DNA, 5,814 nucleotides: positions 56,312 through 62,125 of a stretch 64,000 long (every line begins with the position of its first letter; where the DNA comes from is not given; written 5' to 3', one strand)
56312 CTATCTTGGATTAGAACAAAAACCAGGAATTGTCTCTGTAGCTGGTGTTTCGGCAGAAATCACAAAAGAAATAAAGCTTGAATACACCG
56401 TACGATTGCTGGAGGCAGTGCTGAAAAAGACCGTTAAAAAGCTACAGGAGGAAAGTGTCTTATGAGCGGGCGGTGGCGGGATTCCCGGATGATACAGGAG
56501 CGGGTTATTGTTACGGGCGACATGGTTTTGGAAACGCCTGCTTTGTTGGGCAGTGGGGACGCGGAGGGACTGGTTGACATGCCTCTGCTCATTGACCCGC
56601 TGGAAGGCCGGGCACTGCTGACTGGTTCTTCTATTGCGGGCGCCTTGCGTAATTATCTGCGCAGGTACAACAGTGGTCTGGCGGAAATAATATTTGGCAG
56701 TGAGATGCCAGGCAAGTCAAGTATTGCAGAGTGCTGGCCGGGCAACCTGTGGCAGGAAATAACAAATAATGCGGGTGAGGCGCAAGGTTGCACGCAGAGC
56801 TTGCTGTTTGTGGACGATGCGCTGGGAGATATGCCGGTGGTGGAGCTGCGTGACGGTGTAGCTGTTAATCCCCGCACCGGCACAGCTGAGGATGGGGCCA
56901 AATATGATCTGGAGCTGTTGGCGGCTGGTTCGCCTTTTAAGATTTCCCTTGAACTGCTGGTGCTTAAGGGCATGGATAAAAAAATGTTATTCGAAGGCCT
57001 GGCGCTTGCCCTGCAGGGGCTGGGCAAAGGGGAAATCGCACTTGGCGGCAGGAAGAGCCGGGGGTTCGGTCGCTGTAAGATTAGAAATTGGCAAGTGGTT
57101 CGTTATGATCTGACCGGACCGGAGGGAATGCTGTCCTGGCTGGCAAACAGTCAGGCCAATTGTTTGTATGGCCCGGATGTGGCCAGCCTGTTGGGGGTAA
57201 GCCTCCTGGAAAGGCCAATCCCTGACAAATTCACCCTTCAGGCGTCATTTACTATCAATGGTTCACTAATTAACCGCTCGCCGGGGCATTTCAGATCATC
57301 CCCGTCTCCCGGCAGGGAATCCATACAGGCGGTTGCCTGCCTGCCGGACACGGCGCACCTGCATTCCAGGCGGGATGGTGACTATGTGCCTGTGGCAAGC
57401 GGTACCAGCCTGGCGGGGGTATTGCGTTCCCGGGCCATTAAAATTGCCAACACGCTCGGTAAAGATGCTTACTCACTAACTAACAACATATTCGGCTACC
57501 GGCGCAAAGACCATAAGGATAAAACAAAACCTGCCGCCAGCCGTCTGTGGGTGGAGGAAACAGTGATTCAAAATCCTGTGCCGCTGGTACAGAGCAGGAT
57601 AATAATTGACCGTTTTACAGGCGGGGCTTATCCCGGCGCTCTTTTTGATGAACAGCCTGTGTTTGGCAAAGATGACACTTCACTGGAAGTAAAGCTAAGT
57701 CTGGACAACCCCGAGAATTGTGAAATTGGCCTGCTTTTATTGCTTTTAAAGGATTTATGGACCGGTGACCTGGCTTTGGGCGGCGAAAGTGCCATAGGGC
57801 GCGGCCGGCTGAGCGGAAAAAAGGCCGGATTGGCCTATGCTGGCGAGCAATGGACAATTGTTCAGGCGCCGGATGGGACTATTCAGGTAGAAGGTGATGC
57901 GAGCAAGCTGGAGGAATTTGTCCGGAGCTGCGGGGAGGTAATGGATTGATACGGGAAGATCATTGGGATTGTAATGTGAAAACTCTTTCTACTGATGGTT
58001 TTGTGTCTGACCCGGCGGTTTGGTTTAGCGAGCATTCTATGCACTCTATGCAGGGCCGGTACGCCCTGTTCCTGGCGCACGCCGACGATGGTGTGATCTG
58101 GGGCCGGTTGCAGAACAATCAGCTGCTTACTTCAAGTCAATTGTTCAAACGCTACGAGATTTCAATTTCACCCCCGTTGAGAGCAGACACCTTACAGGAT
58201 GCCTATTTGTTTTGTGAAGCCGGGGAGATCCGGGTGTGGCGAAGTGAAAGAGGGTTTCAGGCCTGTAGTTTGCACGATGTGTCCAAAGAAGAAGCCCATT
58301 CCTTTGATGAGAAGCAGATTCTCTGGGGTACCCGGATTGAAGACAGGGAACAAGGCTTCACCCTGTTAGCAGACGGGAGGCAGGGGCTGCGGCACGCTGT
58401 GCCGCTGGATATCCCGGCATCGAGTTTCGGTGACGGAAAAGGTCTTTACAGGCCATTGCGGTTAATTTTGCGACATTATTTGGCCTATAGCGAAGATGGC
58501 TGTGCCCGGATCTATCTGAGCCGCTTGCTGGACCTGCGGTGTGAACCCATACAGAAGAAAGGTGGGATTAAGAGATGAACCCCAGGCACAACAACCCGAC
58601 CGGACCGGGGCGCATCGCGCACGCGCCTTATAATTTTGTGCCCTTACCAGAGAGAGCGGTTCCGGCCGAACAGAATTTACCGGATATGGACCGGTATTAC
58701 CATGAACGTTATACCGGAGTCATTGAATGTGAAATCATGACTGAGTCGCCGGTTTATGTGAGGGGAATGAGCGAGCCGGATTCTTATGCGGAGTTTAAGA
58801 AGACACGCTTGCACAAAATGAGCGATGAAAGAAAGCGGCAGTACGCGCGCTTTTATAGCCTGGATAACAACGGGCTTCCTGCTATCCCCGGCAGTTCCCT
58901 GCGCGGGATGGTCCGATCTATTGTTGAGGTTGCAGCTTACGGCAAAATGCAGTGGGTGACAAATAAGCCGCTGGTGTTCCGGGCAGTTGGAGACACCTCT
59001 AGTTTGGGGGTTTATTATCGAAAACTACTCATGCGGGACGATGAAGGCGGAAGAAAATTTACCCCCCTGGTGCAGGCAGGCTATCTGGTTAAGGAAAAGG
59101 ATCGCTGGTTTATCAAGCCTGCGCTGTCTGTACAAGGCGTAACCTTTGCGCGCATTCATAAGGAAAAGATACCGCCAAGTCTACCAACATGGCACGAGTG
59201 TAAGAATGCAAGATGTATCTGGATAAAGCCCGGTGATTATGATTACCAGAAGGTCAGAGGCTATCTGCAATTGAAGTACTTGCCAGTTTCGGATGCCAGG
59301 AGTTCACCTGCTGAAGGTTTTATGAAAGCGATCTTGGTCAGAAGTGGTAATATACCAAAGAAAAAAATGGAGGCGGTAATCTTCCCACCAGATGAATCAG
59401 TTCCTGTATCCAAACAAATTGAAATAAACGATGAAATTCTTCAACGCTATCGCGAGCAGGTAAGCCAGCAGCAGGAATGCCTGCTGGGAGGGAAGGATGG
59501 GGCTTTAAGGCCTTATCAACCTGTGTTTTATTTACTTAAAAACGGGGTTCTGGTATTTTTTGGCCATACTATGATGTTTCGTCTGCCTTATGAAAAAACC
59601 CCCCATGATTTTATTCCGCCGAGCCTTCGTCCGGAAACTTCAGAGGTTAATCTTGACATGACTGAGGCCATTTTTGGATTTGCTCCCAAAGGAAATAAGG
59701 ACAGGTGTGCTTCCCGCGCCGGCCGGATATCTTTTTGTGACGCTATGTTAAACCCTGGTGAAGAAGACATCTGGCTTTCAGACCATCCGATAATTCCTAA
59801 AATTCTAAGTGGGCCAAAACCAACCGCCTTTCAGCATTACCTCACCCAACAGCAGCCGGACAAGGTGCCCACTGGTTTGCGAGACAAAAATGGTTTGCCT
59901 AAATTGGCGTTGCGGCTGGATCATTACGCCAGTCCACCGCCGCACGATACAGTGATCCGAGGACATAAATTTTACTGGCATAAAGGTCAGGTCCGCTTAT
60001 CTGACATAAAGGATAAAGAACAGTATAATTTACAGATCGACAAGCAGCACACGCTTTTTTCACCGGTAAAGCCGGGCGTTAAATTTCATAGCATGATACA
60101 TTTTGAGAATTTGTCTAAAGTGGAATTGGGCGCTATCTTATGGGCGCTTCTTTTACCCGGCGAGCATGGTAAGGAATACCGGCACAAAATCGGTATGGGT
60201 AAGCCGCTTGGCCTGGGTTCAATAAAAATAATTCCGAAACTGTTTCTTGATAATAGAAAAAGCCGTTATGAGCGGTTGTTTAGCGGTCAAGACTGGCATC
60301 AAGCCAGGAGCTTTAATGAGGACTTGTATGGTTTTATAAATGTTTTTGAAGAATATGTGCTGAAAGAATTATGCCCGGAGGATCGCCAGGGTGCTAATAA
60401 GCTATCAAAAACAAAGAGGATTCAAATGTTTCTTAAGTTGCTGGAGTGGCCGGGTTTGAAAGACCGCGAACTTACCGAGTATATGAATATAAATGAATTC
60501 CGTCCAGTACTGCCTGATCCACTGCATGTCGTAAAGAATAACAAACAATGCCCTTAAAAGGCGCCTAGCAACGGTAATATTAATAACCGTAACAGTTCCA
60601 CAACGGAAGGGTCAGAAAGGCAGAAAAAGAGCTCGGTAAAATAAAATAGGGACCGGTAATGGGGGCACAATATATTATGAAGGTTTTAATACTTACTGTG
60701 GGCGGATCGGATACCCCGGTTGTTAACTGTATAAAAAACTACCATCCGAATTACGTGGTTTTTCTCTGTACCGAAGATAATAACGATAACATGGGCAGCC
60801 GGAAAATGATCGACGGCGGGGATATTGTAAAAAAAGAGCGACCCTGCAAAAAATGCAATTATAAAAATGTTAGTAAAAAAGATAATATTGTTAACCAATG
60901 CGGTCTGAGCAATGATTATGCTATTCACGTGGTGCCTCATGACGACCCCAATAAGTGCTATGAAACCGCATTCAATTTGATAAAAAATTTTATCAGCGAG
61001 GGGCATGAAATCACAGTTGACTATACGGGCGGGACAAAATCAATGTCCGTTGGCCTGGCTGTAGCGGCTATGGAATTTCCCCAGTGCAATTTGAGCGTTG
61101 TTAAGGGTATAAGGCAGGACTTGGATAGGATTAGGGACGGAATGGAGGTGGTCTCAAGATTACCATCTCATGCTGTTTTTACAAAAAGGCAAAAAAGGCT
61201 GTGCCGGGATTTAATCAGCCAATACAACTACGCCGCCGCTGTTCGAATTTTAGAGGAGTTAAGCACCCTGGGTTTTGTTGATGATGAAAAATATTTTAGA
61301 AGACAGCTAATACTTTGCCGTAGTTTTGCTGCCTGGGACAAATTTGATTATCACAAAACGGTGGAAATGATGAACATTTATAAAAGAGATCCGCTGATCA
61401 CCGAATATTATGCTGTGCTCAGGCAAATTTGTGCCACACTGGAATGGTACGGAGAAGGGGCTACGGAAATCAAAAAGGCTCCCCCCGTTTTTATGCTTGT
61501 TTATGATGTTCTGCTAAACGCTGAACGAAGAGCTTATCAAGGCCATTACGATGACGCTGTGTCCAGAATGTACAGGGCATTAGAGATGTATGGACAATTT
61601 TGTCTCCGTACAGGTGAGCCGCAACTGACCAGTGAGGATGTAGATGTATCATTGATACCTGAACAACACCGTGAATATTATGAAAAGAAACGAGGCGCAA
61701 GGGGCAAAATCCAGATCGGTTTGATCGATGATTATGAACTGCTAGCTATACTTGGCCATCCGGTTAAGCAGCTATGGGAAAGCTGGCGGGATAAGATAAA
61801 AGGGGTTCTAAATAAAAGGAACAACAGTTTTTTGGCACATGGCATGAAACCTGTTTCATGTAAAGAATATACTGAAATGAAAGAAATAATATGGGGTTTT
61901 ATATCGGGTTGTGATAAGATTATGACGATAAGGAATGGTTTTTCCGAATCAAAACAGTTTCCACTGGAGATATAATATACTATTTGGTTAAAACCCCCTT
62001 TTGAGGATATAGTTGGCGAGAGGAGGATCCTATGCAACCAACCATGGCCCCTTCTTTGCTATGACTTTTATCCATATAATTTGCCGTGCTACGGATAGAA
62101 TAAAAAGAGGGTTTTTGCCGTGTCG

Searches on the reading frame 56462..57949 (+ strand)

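Call 60: search_protein_families(library=pfam, proteins=[window:56462-57949:+], max_evalue=0.001)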
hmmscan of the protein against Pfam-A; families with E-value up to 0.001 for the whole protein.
window:56462-57949:+ (495 aa): 1 family
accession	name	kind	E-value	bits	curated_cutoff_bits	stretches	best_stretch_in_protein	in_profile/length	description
PF03787.20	RAMPs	-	8.6e-32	111.6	22.1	2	23-206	4-189/189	RAMP superfamily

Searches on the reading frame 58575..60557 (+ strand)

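Call 60: search_protein_families(library=pfam, proteins=[window:58575-60557:+], max_evalue=0.001)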
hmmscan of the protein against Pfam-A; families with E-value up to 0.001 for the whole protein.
window:58575-60557:+ (660 aa): 1 family
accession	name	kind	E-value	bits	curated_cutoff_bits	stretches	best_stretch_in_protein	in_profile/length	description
PF03787.20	RAMPs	-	1.6e-05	26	22.1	1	93-124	22-53/189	RAMP superfamily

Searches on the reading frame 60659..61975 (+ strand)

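Call 60: search_protein_families(library=pfam, proteins=[window:60659-61975:+], max_evalue=0.001)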
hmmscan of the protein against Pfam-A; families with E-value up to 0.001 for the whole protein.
window:60659-61975:+ (438 aa): 2 families
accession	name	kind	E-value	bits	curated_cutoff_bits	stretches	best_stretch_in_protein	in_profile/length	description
PF09670.15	Cas_Cas02710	-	3.5e-29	102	27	1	276-414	8-149/153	Csm6 HEPN domain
PF22205.1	Csm6_6H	-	0.00045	20.7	27.6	1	184-240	11-65/93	Csm6 6H domain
